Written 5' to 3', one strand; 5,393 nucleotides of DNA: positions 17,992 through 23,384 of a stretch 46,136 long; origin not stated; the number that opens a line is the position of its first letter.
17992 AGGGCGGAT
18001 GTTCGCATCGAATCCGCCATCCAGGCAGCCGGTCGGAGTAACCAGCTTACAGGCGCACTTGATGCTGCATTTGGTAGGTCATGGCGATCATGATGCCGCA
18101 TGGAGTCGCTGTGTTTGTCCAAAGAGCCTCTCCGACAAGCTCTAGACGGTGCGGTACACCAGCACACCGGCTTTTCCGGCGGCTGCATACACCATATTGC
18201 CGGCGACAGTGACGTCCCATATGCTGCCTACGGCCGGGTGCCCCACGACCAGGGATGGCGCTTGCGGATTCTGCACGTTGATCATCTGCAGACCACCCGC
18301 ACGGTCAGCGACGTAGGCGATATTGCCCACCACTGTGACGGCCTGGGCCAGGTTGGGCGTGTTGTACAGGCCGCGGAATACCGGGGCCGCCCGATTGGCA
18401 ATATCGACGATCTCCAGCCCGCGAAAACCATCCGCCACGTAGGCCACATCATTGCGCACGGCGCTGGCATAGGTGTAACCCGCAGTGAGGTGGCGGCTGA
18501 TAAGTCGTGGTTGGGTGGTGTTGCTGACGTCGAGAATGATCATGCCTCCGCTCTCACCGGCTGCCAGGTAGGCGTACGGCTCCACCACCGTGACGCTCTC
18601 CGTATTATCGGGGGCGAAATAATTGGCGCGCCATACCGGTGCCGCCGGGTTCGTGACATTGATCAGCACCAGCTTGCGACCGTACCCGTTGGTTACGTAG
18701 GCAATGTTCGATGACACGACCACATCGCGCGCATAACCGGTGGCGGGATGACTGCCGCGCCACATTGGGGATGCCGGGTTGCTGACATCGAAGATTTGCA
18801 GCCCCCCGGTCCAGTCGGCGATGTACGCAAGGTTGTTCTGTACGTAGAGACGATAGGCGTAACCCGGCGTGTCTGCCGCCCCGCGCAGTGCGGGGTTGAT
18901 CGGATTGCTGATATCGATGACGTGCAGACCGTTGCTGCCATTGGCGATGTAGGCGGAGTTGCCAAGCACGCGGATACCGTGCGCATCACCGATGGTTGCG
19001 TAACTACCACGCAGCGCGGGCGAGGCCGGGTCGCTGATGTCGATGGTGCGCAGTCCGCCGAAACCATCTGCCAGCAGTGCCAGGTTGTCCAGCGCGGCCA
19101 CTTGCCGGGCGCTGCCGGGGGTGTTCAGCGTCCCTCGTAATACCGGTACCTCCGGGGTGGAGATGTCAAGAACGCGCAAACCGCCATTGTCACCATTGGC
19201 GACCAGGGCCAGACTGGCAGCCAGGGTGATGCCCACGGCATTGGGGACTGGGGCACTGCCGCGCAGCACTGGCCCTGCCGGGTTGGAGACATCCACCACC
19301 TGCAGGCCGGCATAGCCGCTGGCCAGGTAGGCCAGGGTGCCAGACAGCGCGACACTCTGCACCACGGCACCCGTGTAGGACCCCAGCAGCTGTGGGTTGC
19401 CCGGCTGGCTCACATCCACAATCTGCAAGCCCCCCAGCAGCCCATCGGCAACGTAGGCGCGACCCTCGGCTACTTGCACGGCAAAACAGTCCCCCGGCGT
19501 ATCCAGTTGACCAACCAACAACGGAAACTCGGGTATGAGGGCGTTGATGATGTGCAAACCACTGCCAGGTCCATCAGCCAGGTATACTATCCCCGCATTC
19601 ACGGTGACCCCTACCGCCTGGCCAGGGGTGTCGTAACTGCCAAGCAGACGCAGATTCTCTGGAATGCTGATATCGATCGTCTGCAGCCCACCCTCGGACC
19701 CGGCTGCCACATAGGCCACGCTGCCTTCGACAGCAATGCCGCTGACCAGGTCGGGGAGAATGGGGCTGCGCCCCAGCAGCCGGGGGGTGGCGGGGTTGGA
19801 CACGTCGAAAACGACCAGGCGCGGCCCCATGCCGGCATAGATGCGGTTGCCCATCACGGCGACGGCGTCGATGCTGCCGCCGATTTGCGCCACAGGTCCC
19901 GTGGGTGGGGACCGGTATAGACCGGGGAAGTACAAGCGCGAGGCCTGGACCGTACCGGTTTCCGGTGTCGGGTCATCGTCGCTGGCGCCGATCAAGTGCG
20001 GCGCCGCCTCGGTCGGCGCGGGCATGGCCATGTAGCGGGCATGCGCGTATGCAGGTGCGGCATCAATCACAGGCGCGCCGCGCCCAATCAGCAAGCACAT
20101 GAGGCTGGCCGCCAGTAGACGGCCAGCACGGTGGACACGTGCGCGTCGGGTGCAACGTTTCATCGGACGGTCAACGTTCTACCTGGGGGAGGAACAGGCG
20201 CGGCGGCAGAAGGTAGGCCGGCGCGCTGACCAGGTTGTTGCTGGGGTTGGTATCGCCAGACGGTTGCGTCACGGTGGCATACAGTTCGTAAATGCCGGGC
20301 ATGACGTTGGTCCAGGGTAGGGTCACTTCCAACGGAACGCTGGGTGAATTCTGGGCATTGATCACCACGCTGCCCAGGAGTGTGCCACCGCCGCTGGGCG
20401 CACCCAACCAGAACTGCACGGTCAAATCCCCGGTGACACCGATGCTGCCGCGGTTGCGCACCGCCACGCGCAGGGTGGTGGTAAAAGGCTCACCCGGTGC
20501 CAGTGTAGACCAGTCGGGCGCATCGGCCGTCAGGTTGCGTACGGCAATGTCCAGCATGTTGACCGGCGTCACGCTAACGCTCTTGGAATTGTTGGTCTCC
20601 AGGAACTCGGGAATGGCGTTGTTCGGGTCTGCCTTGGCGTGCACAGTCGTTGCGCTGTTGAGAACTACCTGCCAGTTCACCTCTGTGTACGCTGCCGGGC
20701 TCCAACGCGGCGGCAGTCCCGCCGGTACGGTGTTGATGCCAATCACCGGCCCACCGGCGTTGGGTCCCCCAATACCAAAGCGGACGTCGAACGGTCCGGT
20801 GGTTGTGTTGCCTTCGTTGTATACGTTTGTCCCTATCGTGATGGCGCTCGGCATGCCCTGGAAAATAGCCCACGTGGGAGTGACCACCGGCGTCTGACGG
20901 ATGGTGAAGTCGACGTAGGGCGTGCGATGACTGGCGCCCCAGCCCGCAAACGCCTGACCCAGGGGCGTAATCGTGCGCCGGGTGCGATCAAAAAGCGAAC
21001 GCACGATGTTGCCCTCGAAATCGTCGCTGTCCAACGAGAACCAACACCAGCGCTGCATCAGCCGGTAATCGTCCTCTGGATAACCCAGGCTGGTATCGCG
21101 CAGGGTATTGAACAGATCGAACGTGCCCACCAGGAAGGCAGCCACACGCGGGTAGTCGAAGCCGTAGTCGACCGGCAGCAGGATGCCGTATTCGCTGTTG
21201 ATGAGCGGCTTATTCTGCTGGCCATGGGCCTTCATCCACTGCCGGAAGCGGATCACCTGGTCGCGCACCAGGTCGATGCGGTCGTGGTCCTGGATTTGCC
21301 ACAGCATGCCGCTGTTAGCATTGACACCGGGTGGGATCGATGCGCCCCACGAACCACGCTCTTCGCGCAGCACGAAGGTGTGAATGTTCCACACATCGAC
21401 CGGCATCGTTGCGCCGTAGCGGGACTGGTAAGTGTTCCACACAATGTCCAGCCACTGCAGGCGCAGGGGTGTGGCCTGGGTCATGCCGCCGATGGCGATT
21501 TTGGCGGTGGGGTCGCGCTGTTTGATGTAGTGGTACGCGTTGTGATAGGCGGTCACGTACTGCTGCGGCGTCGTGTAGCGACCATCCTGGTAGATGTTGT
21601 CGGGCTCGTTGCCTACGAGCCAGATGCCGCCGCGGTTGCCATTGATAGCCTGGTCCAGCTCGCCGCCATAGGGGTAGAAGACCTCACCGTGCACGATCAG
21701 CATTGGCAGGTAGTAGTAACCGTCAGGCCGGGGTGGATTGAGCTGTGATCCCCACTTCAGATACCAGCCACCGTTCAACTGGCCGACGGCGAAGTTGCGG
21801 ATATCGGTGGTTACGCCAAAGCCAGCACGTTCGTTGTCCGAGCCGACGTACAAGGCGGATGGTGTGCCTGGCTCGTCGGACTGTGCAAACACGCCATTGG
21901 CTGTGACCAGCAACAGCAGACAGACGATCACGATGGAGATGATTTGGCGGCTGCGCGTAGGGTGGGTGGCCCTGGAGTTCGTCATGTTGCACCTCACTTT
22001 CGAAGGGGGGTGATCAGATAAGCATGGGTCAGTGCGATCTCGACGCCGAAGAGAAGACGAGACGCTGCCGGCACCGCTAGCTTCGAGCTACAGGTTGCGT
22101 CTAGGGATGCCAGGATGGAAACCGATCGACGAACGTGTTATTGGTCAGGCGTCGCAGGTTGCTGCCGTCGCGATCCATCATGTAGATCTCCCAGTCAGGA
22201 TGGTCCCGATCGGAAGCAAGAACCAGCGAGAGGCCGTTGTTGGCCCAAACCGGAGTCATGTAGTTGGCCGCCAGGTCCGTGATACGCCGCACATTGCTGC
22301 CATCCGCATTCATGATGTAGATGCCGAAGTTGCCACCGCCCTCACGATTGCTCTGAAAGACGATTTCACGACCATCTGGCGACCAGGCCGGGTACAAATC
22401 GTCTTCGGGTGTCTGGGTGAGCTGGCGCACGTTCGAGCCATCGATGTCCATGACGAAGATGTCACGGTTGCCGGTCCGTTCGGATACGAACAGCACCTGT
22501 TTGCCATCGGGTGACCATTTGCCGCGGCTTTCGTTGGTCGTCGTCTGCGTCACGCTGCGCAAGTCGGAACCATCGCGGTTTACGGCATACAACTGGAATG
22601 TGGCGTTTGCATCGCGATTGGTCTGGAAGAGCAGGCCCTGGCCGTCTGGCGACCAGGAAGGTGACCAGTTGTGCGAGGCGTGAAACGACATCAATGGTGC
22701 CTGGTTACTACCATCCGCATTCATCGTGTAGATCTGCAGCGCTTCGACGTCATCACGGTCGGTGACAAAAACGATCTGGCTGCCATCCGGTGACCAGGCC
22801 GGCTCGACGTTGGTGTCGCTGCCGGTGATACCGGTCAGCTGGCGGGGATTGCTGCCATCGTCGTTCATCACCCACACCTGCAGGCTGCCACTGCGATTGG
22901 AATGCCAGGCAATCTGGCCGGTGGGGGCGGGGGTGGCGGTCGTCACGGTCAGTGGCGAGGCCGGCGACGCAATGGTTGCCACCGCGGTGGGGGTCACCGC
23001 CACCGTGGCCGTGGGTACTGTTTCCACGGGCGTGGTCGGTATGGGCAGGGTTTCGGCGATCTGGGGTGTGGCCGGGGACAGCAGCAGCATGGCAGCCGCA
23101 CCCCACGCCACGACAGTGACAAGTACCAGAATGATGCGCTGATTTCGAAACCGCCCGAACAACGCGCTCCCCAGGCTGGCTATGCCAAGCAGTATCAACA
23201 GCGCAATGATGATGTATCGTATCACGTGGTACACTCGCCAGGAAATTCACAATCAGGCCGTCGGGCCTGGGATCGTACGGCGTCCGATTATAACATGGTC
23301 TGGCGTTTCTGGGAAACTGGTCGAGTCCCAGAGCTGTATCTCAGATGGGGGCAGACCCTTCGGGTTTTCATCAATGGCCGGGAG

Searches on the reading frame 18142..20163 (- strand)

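Call 22: search_protein_families(library=ncbifam, proteins=[window:18142-20163:-], max_evalue=0.00001)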
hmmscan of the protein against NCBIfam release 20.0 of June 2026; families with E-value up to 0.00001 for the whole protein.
window:18142-20163:- (673 aa): 1 family
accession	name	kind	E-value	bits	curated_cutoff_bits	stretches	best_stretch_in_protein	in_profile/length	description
TIGR04312.1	choice_anch_B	subfamily_domain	6.6e-19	68.4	100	0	485-646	42-176/364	choice-of-anchor B family protein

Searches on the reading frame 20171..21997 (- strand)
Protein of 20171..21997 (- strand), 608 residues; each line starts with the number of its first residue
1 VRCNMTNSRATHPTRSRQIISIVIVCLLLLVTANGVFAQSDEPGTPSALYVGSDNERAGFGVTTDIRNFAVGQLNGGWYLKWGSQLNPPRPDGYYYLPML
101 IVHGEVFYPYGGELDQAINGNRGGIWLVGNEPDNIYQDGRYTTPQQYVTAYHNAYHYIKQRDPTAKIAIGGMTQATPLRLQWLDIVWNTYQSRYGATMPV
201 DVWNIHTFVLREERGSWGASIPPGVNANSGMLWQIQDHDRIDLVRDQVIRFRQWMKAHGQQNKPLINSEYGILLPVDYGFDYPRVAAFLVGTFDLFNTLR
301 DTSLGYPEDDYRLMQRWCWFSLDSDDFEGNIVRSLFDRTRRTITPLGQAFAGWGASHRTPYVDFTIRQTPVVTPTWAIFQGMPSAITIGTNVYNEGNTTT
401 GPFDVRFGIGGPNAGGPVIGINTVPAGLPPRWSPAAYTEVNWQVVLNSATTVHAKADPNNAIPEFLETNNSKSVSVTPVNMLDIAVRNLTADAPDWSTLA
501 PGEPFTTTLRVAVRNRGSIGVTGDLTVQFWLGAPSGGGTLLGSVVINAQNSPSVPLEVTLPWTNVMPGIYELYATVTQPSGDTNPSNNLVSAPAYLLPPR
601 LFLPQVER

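Call 22: search_protein_families(library=ncbifam, proteins=[window:20171-21997:-], max_evalue=0.00001)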
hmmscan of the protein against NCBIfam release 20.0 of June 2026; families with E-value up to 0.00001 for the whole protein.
window:20171-21997:- (608 aa): 0 families

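Call 36: search_protein_families(library=pfam, proteins=[window:20171-21997:-], max_evalue=0.001)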
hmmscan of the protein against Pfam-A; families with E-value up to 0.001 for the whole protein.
window:20171-21997:- (608 aa): 1 family
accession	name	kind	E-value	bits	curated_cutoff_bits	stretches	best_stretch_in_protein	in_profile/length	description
PF07705.17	CARDB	-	1e-07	32.5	22.7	1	384-473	19-100/101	CARDB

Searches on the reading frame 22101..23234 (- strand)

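Call 22: search_protein_families(library=ncbifam, proteins=[window:22101-23234:-], max_evalue=0.00001)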
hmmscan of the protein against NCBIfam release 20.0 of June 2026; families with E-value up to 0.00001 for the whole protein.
window:22101-23234:- (377 aa): 7 families
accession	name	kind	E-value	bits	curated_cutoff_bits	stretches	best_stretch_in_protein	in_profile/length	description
TIGR02800.1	propeller_TolB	equivalog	1.4e-61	208.7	343.15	2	239-377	241-375/418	Tol-Pal system beta propeller repeat protein TolB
NF053518.1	DipepPtdsDpp5Prph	equivalog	3.1e-33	115.2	900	3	194-295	19-124/655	dipeptidyl-peptidase Dpp5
NF002183.0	PRK01029.1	equivalog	9.1e-33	113.9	405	2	189-278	283-372/429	Tol-Pal system protein TolB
NF003124.0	PRK04043.1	equivalog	4.3e-26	91.7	428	3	195-338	241-383/419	Tol-Pal system protein TolB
NF033523.0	lasso_peptidase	equivalog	5.5e-24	84.9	400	2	137-210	85-155/638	Atxe2 family lasso peptide isopeptidase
NF052339.1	hydrazine_alpha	equivalog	1e-17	63.4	800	0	283-334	109-160/804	hydrazine synthase subunit alpha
TIGR04275.1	beta_prop_Msarc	repeat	1.7e-06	27.7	85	0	244-265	18-39/40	beta-propeller repeat protein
